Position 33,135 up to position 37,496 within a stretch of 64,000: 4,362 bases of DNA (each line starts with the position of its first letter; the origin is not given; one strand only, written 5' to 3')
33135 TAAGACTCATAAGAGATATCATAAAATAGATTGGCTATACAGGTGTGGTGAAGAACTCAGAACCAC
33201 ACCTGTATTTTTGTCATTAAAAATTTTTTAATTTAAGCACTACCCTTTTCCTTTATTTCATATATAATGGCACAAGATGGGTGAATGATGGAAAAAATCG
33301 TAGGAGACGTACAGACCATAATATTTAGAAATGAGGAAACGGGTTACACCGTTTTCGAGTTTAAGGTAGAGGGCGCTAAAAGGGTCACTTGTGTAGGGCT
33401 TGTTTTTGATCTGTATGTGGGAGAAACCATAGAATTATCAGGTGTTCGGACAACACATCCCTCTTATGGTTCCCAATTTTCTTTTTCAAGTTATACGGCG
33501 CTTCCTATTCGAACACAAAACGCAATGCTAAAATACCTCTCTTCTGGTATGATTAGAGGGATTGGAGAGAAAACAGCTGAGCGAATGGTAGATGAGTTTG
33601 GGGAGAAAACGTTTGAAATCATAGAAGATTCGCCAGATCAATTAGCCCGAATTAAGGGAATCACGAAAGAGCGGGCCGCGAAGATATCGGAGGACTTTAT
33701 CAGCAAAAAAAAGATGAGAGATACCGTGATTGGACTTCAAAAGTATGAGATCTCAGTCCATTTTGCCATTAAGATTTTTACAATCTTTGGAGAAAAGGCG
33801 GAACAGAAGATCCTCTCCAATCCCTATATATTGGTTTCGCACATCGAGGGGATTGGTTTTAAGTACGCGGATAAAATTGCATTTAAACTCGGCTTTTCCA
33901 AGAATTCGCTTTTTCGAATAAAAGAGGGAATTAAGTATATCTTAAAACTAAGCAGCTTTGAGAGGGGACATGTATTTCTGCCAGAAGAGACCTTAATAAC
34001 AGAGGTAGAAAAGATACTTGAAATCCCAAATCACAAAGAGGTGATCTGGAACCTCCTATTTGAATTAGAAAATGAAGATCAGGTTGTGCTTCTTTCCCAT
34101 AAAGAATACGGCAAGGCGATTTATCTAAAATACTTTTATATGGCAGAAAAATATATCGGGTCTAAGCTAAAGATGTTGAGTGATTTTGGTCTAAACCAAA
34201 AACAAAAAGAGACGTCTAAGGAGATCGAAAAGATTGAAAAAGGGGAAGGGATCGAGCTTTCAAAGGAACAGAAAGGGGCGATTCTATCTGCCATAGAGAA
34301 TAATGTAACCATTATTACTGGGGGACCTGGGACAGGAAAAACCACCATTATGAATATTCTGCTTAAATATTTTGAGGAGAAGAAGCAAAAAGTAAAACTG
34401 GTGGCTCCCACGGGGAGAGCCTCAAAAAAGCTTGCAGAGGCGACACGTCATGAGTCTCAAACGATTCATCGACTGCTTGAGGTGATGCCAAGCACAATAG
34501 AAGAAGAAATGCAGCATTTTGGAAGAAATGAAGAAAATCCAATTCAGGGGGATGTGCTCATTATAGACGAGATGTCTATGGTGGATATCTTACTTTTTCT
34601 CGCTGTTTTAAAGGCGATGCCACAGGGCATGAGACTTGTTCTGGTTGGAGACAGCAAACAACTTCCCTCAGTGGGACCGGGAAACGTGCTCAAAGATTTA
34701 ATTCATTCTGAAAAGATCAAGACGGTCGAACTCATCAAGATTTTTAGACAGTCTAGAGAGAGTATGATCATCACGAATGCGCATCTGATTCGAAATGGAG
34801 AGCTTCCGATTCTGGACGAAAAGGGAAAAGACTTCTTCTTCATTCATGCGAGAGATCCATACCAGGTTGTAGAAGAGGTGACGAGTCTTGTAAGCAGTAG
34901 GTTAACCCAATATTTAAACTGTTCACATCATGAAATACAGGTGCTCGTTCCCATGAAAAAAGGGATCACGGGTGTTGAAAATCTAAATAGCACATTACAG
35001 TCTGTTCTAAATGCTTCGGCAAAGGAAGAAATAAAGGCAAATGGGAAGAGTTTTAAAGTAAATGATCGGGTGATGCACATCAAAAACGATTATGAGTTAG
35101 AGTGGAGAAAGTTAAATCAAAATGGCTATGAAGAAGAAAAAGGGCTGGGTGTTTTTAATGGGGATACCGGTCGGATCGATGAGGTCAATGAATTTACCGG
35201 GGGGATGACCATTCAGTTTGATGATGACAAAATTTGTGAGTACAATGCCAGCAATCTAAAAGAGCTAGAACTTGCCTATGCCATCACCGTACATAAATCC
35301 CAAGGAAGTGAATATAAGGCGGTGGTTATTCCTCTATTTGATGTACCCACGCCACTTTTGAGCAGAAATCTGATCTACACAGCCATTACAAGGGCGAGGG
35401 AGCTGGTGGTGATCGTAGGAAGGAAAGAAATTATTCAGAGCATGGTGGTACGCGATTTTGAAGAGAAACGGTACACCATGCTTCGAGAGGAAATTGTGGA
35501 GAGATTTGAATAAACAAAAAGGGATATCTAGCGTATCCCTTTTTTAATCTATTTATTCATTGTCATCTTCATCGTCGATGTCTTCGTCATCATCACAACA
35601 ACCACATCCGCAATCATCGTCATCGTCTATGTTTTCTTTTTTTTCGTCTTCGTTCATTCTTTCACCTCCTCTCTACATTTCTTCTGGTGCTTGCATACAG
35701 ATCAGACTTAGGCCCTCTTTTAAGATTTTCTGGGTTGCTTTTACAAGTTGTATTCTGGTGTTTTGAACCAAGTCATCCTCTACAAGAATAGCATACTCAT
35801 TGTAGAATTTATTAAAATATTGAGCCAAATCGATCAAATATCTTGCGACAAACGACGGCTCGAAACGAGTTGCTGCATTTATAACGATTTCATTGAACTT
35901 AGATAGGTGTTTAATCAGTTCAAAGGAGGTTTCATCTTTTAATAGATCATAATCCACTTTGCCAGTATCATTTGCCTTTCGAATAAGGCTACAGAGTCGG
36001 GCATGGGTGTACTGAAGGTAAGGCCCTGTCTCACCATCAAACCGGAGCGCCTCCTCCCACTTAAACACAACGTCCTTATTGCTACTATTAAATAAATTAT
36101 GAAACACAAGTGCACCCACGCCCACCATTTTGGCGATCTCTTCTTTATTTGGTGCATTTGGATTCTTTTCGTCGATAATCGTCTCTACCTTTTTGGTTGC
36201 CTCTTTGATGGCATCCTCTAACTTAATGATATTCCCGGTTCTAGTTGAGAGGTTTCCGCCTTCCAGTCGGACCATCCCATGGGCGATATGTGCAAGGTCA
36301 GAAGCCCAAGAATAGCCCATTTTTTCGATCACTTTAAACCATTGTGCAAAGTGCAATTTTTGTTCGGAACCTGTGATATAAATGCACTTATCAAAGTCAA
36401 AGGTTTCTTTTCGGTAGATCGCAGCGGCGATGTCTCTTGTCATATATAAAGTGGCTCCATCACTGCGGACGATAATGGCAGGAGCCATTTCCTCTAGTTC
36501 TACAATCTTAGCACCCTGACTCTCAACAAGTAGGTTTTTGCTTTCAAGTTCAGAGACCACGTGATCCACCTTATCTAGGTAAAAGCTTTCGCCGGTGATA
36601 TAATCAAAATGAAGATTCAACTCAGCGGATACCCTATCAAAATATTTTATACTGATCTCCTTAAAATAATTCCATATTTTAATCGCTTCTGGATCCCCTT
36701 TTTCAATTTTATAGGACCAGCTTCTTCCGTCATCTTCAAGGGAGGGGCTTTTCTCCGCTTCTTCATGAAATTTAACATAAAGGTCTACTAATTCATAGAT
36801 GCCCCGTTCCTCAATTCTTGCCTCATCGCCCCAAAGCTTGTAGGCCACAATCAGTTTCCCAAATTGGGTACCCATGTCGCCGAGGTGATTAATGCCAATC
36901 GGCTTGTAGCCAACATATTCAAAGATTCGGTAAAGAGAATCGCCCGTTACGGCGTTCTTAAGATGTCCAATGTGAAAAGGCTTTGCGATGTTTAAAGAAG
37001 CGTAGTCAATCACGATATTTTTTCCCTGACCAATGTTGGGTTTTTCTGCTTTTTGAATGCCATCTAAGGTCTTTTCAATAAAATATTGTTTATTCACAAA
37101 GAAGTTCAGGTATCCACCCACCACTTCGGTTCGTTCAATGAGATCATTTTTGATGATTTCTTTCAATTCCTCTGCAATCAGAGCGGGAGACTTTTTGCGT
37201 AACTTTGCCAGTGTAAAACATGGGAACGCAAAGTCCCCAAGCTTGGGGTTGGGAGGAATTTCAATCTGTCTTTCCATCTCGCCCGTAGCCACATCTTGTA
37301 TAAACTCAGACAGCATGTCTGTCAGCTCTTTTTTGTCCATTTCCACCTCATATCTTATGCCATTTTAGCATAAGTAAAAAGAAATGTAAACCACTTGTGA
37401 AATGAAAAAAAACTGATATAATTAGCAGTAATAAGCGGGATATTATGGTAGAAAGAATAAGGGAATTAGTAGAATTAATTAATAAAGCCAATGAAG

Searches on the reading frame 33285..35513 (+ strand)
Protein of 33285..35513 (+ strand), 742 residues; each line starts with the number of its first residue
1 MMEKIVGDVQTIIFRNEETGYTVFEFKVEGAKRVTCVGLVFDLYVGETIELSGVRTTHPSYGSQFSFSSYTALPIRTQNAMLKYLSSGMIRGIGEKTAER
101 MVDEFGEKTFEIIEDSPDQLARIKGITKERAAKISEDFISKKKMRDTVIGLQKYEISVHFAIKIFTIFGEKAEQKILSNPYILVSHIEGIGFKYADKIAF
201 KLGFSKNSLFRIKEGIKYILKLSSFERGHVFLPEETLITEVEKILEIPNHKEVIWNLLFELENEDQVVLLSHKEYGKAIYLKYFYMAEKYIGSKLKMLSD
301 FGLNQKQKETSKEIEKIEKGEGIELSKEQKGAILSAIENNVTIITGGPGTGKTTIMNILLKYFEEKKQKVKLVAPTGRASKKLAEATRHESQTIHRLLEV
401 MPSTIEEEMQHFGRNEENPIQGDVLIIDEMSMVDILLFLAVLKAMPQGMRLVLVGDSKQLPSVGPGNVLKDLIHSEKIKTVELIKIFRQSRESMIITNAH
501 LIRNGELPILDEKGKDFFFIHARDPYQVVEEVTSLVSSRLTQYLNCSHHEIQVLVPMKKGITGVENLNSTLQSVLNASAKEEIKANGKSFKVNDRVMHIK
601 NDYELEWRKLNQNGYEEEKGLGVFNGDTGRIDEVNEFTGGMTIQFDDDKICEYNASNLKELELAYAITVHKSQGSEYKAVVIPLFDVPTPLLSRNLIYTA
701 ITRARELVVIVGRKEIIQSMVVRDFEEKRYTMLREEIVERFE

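Call 39: search_protein_families(library=pfam, proteins=[window:33285-35513:+], max_evalue=0.00001)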
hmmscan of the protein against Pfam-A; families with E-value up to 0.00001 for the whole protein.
window:33285-35513:+ (742 aa): 13 families
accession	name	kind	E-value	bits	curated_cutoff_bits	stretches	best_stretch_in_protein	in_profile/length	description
PF13604.12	AAA_30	-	5.9e-43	147.3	27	1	324-508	1-174/191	AAA domain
PF13245.12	AAA_19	-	6.9e-41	140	25.1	1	329-465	1-134/134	AAA domain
PF14490.11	HHH_RecD2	-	1.4e-32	111.9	27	1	141-231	2-92/92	ATP-dependent RecD2 DNA helicase HHH domain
PF23139.1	OB_YrrC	-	1.8e-21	76.3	27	1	2-71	1-72/76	ATP-dependent DNA helicase YrrC, OB-fold domain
PF18335.7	SH3_13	-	1.1e-17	64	41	1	567-645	1-65/65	ATP-dependent RecD-like DNA helicase SH3 domain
PF13538.12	UvrD_C_2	-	1.3e-17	63.8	27.4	1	663-711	1-52/52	UvrD-like helicase C-terminal domain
PF01443.25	Viral_helicase1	-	3.7e-15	56.8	21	2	638-711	153-227/228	Viral superfamily 1 RNA helicase core domain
PF13086.12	AAA_11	-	1.1e-11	45.4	27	0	325-386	2-71/257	AAA domain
PF05970.20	PIF1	-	7.7e-09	35.9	25.9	1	325-495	2-195/223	PIF1-like helicase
PF14520.12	HHH_5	-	9.1e-09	36.1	27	1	90-135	7-52/57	Helix-hairpin-helix domain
PF09848.15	SLFN-g3_helicase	-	3.2e-07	30.4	24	1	340-429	2-87/354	Schlafen group 3, DNA/RNA helicase domain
PF20720.3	nSTAND3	-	3.5e-06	27.2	27.2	0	337-370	15-48/155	Novel STAND NTPase 3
PF13401.12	AAA_22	-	4.3e-06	27.5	27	1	340-457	6-124/130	AAA domain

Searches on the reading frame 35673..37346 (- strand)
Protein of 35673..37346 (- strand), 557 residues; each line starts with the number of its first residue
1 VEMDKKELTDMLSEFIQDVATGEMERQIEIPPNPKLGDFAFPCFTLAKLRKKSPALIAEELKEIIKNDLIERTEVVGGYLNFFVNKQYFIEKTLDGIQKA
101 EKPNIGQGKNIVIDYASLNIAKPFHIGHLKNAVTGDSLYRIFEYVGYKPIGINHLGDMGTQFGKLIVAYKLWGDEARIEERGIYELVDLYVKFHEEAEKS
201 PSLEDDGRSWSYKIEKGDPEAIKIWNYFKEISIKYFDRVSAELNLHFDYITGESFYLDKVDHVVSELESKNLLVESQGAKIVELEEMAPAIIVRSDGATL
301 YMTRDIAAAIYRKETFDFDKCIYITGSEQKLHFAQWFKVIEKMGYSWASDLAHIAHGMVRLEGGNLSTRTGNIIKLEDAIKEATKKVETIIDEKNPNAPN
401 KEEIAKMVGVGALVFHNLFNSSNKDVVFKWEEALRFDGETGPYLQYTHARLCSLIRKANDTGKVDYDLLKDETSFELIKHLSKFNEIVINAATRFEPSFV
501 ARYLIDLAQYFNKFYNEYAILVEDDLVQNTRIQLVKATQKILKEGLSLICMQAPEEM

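Call 39: search_protein_families(library=pfam, proteins=[window:35673-37346:-], max_evalue=0.00001)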
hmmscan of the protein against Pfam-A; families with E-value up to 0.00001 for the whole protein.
window:35673-37346:- (557 aa): 3 families
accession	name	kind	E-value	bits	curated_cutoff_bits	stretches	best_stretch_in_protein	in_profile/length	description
PF00750.26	tRNA-synt_1d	-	9.3e-81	271.9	23.3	1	102-430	13-349/349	tRNA synthetases class I (R), catalytic domain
PF05746.21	DALR_1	-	6.2e-32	110.6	22.3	1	444-557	1-117/117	DALR anticodon binding domain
PF03485.21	Arg_tRNA_synt_N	-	1.6e-16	61.1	21.5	1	7-84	2-85/85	Arginyl tRNA synthetase N terminal domain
